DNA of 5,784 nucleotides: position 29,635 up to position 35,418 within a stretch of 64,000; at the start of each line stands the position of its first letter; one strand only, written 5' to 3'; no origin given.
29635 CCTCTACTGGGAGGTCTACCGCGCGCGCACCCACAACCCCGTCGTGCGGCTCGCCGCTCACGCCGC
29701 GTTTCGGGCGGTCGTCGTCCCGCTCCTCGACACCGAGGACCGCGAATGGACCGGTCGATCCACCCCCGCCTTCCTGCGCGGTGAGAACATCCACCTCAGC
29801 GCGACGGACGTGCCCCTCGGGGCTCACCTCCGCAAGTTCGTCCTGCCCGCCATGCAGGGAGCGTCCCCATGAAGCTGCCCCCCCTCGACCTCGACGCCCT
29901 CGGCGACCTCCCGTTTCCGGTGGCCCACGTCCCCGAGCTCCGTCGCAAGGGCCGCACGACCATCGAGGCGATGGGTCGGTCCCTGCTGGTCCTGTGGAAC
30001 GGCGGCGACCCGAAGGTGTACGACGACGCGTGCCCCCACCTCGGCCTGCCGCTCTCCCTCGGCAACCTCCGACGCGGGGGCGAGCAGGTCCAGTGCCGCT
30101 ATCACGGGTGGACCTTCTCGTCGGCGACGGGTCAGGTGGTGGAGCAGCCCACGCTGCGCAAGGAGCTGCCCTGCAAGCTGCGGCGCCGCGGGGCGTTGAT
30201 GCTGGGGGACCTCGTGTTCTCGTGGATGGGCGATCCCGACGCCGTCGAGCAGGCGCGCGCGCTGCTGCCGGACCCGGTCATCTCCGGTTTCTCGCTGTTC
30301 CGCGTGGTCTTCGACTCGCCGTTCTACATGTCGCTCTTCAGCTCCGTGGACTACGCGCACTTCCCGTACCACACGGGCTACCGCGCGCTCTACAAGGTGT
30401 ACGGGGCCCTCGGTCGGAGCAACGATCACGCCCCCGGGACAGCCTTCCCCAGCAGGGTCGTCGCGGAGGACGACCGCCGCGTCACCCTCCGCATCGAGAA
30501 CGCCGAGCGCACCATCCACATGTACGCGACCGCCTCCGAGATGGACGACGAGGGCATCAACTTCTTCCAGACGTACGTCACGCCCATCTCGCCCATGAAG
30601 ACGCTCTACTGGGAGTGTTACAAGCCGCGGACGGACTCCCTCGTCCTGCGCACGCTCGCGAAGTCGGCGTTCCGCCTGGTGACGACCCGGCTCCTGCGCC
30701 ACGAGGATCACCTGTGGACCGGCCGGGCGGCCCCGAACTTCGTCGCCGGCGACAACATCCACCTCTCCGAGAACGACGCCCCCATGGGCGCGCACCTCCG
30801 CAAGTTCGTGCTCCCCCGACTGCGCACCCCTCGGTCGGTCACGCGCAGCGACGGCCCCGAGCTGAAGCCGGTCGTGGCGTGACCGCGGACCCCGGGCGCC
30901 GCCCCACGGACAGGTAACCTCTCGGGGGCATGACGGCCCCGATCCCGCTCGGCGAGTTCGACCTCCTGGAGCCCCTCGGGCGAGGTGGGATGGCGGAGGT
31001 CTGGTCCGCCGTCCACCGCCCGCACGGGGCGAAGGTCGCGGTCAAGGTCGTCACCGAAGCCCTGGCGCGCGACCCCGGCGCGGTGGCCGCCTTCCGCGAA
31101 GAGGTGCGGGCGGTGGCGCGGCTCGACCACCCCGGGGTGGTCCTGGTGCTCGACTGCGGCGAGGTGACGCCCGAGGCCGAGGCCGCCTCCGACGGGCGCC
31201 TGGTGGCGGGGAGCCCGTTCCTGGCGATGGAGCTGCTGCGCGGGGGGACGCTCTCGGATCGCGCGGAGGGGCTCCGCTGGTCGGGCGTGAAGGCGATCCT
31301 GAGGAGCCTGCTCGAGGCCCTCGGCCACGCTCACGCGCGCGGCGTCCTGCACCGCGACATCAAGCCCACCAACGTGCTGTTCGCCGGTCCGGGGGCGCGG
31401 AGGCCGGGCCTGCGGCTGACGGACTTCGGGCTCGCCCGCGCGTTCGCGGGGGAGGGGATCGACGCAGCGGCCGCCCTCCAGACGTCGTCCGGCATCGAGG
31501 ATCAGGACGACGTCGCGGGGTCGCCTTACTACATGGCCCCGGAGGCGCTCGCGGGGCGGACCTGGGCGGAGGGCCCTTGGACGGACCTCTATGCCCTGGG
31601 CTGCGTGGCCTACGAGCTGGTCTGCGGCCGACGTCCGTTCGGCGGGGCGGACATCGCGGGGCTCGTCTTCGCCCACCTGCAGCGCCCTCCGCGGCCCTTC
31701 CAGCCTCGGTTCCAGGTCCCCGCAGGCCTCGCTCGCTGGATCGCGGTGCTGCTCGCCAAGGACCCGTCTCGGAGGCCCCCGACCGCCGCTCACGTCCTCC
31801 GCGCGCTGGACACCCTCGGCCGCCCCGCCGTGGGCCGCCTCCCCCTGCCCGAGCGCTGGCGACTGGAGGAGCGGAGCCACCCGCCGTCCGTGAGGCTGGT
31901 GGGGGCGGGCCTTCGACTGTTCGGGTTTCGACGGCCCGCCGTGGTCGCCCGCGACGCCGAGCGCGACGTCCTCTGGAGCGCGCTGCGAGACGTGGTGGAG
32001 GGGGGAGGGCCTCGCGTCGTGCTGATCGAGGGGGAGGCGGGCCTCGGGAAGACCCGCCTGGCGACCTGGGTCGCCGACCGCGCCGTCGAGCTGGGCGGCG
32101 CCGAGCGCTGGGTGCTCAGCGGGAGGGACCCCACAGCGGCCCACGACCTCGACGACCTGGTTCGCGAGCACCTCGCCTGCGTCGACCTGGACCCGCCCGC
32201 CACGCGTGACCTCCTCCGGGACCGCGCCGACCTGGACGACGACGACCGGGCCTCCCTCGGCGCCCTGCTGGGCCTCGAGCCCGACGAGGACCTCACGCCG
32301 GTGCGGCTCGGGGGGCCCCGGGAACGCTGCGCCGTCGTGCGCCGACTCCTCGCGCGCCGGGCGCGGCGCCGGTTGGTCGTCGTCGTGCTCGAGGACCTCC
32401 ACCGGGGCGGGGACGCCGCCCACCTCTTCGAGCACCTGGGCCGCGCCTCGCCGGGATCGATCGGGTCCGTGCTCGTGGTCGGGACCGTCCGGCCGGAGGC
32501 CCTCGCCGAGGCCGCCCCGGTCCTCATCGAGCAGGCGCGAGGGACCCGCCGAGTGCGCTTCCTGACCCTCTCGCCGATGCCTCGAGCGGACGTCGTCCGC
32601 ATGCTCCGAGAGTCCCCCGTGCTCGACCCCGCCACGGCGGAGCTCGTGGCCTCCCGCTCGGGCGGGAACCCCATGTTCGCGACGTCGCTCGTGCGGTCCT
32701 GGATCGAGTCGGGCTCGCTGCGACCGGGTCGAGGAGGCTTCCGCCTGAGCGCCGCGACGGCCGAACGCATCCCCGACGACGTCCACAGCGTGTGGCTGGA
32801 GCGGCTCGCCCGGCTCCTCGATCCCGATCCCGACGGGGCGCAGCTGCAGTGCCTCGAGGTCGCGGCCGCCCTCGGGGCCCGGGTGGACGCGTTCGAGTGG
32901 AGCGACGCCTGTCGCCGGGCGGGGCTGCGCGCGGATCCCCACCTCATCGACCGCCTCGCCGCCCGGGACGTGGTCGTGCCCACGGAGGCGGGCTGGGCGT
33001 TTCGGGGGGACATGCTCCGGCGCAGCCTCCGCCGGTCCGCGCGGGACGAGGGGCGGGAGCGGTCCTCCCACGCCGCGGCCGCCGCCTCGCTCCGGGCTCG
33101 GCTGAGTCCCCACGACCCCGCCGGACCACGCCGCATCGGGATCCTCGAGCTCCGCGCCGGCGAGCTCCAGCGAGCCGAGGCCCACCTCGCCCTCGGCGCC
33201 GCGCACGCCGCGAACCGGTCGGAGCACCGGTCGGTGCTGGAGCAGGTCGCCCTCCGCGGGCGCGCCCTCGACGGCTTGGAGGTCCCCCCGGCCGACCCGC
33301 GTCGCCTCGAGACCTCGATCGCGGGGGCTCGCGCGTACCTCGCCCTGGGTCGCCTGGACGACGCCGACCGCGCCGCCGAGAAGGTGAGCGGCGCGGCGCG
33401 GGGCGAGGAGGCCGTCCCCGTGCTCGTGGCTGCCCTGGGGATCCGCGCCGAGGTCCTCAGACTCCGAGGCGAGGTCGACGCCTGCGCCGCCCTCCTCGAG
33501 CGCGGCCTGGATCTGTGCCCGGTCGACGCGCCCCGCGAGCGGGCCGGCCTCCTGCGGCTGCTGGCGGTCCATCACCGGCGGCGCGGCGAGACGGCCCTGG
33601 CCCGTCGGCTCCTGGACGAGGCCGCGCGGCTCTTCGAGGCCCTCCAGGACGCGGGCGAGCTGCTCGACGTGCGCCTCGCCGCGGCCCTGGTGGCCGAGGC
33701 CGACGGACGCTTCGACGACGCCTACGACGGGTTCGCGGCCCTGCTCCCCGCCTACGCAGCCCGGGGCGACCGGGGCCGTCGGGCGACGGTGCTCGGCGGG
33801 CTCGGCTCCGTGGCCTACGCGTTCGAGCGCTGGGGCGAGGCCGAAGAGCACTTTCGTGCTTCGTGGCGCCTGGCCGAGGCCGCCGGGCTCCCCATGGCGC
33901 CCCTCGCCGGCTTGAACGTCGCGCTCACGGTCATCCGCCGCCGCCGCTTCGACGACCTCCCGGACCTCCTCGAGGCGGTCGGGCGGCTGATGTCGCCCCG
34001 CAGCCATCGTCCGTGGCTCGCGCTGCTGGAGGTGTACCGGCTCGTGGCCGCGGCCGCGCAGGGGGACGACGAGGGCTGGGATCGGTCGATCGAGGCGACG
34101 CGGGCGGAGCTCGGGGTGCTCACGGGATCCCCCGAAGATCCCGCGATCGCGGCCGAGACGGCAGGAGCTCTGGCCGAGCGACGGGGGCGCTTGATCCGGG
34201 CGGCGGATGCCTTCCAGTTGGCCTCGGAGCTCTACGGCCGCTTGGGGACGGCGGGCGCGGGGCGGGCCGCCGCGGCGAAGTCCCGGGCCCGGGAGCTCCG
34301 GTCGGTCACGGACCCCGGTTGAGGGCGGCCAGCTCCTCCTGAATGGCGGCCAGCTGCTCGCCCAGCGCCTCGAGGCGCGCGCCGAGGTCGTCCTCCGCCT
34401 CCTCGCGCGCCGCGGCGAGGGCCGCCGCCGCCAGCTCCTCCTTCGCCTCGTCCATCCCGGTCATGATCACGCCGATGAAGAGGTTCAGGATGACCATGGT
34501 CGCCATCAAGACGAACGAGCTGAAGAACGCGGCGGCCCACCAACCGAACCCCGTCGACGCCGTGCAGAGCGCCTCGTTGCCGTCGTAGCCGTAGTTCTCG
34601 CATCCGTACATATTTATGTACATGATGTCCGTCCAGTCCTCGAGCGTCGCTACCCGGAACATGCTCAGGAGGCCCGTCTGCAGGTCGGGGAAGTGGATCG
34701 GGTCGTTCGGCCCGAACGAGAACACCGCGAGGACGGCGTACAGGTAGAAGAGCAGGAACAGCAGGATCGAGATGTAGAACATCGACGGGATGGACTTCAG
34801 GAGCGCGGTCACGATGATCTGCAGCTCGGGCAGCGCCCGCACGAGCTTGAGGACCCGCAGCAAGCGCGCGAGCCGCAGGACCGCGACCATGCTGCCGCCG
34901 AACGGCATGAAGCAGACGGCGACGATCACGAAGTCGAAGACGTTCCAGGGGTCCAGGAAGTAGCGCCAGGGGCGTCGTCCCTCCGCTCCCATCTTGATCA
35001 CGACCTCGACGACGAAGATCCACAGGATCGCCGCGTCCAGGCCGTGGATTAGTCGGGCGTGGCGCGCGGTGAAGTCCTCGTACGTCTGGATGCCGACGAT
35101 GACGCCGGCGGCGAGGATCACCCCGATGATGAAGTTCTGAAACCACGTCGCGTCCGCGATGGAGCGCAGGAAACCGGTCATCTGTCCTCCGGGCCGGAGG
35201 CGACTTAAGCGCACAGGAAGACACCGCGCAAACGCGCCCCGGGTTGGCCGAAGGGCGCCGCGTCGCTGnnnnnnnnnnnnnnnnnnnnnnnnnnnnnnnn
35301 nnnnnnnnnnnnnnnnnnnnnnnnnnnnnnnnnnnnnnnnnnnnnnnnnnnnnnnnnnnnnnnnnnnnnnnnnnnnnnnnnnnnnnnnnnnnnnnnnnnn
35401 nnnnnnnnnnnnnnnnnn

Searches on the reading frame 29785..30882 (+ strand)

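Call 70: search_protein_families(library=pfam, proteins=[window:29785-30882:+], max_evalue=0.00001)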
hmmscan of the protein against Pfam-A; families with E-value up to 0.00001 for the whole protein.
window:29785-30882:+ (365 aa): 1 family
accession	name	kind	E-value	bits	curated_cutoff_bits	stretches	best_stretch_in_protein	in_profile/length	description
PF00355.32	Rieske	-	3.1e-17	62.7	20.3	1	44-126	3-83/88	Rieske [2Fe-2S] domain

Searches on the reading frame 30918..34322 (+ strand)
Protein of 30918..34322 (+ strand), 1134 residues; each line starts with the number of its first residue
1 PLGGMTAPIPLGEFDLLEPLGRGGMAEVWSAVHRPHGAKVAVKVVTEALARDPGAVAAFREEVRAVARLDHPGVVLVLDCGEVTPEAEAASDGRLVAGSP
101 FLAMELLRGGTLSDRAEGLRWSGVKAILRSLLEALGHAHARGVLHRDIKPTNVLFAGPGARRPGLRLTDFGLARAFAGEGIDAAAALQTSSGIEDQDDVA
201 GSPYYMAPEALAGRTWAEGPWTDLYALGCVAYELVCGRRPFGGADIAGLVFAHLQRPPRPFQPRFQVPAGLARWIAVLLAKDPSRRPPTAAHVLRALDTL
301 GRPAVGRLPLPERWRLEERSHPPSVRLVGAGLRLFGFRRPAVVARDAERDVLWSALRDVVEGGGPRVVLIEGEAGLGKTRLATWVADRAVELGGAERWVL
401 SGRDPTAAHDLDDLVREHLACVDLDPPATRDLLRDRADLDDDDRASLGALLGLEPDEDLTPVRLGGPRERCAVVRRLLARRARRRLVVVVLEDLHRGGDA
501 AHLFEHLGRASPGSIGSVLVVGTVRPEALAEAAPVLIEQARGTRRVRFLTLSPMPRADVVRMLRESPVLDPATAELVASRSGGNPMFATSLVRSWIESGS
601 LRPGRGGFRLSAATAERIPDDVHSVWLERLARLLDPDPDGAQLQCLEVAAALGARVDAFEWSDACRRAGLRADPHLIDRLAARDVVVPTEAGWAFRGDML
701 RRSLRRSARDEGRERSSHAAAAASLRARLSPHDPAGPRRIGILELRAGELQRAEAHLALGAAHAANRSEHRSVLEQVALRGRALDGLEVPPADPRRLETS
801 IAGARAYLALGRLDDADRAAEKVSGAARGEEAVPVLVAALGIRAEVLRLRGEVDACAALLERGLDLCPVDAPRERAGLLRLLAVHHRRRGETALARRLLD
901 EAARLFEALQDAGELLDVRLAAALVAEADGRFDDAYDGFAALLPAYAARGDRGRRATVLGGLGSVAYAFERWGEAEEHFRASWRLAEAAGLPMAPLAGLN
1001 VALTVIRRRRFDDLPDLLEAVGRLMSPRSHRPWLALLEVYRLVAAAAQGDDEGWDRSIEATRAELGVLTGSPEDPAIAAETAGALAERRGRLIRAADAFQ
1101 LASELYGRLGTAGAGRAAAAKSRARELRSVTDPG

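Call 69: search_protein_families(library=pfam, proteins=[window:30918-34322:+], max_evalue=0.00001)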
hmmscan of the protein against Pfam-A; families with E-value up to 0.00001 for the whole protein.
window:30918-34322:+ (1134 aa): 5 families
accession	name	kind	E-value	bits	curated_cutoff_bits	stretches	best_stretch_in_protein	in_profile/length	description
PF00069.31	Pkinase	-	1.1e-37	130.3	31.7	1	16-293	3-257/263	Protein kinase domain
PF07714.23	PK_Tyr_Ser-Thr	-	9.4e-15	55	23.1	1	16-288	3-250/258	Protein tyrosine and serine/threonine kinase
PF13191.12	AAA_16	-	5.5e-11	43.7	32.6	1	342-512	2-160/167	AAA ATPase domain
PF13424.12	TPR_12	-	1.9e-07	31.6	30.1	0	922-987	9-76/77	Tetratricopeptide repeat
PF17874.7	TPR_MalT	-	7.9e-06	25.8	45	0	794-935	37-180/336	MalT-like TPR region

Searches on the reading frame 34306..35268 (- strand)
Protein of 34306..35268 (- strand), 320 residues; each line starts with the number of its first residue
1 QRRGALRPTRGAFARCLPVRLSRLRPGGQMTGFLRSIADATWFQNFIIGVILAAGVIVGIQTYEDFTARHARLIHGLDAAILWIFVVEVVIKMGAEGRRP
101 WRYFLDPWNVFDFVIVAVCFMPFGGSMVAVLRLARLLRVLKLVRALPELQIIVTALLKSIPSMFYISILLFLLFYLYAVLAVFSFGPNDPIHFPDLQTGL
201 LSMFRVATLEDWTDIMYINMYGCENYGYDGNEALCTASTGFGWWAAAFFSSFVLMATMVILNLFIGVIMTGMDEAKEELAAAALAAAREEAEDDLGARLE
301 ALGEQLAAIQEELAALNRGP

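Call 70: search_protein_families(library=pfam, proteins=[window:34306-35268:-], max_evalue=0.00001)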
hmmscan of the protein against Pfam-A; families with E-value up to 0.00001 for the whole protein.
window:34306-35268:- (320 aa): 2 families
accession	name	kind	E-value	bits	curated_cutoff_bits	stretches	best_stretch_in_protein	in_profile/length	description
PF00520.37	Ion_trans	-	4.7e-45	154.1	25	1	41-278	2-239/241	Ion transport protein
PF08016.18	PKD_channel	-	3.7e-08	33.5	22.4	1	127-274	99-224/225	Polycystin cation channel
